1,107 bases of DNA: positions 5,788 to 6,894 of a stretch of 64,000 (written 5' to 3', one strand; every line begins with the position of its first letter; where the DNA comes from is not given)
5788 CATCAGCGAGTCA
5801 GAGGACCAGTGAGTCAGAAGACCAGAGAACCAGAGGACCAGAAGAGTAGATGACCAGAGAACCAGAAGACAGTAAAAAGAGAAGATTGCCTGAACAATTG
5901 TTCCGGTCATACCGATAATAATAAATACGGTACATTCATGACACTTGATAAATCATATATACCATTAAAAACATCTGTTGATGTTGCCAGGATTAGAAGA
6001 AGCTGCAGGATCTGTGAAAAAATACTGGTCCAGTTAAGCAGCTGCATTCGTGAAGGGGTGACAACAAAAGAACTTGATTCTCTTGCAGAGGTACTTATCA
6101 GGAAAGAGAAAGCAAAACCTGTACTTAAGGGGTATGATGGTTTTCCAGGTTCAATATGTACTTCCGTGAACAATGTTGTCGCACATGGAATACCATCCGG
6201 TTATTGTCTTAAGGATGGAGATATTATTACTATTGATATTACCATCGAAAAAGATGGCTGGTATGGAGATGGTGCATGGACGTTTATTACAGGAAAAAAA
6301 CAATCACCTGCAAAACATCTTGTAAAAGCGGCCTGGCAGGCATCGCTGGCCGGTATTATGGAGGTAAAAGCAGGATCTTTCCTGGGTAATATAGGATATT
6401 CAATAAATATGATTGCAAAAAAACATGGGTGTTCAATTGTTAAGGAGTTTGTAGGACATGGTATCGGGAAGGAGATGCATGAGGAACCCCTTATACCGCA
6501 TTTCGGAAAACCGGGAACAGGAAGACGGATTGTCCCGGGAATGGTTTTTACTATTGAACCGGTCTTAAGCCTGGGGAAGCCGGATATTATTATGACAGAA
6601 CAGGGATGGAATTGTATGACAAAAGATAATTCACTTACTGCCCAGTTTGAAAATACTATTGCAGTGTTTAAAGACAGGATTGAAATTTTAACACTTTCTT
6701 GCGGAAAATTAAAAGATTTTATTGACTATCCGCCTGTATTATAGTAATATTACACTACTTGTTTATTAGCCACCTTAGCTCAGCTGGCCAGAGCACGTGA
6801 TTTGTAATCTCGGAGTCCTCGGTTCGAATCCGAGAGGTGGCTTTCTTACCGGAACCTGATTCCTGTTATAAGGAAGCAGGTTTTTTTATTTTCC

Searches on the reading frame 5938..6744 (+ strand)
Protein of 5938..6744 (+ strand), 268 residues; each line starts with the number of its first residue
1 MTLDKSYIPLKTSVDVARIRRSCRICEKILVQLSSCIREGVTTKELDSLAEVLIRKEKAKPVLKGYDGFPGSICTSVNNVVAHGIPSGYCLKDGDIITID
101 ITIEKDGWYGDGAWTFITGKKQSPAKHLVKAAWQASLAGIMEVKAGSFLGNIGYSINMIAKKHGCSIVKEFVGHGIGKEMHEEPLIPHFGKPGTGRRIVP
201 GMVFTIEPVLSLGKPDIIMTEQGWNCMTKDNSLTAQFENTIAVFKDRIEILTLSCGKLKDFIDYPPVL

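Call 8: search_protein_families(library=pfam, proteins=[window:5938-6744:+])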
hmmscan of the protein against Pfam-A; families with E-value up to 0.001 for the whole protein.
window:5938-6744:+ (268 aa): 1 family
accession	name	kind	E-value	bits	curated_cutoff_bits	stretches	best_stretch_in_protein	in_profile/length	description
PF00557.29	Peptidase_M24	-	6.5e-45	153.9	23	1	18-243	2-206/208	Metallopeptidase family M24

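Call 16: find_encoding_contigs(protein=window:5938-6741:+, flank=10000, max_places=6)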
Protein window:5938-6741:+ (268 aa): 1 contig read that carries it; 1 place shown.
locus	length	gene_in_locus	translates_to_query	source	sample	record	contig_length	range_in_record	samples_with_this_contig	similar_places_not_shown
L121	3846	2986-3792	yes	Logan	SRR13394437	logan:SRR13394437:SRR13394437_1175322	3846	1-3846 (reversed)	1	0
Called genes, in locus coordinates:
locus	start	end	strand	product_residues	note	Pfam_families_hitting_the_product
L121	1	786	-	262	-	?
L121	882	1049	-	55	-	-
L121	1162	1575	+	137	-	-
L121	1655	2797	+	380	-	PF00465:Fe-ADH, PF13685:Fe-ADH_2 (faint), PF25137:ADH_Fe_C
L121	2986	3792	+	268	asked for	PF00557:Peptidase_M24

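Call 71: list_cluster_members(proteins=[P0001, window:5938-6741:+, window:30206-30943:+, window:28361-30082:+])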
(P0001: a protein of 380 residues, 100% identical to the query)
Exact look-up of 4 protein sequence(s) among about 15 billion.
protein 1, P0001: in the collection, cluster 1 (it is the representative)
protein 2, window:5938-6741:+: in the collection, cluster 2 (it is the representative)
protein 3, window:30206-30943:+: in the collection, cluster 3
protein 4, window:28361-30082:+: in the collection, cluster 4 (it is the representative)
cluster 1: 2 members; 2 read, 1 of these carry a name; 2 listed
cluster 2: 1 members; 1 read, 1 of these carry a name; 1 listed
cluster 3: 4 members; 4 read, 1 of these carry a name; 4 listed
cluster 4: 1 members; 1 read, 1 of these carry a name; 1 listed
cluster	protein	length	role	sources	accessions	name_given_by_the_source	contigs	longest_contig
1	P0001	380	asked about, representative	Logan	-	-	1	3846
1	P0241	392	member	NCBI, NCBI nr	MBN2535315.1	MAG: iron-containing alcohol dehydrogenase [Spirochaetales bacterium] | iron-containing alcohol dehydrogenase [Spirochaetales bacterium]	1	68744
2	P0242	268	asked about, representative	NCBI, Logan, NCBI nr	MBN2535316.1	MAG: type I methionyl aminopeptidase [Spirochaetales bacterium] | type I methionyl aminopeptidase [Spirochaetales bacterium]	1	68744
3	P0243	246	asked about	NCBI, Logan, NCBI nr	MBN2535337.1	MAG: nucleic acid-binding protein [Spirochaetales bacterium] | nucleic acid-binding protein [Spirochaetales bacterium]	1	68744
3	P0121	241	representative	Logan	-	-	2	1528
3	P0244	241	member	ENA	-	-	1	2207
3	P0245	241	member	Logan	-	-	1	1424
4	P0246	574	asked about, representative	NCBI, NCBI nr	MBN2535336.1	MAG: RNA polymerase sigma factor RpoD [Spirochaetales bacterium] | RNA polymerase sigma factor RpoD [Spirochaetales bacterium]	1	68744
